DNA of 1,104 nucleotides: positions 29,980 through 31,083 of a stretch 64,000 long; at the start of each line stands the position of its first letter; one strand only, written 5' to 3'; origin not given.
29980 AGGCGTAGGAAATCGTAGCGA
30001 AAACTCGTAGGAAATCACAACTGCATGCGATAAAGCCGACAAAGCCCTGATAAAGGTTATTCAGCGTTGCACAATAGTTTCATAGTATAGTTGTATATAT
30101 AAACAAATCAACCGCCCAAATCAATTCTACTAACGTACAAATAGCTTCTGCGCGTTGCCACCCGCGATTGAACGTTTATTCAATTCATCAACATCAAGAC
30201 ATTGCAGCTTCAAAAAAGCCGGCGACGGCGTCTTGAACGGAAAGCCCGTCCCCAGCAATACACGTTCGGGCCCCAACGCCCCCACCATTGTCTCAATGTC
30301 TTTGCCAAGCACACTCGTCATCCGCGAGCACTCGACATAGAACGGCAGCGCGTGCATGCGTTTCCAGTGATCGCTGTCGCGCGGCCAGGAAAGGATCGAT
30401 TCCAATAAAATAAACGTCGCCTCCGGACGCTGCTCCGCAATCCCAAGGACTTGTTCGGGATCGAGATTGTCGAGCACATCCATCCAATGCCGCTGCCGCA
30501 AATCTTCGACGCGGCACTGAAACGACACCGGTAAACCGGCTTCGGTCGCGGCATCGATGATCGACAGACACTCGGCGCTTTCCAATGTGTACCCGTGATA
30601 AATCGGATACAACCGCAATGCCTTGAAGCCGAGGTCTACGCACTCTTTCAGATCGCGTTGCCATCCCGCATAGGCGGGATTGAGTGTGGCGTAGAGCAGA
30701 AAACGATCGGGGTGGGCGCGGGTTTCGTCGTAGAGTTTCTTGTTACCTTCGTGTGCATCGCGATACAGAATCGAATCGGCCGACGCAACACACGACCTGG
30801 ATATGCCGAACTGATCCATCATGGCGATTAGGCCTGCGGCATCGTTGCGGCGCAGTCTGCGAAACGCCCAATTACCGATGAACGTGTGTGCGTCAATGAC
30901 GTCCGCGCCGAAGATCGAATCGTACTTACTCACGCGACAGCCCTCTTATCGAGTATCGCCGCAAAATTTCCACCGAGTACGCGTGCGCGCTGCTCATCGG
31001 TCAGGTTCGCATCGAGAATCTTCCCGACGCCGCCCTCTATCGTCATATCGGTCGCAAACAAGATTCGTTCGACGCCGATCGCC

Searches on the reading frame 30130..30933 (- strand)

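Call 61: search_protein_families(library=pfam, proteins=[window:30130-30933:-], max_evalue=0.0001)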
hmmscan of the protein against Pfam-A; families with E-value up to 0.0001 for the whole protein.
window:30130-30933:- (267 aa): 1 family
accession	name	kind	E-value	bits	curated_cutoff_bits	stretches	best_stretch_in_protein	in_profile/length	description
PF04909.20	Amidohydro_2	-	1e-13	52.2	26.4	1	52-265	54-287/289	Amidohydrolase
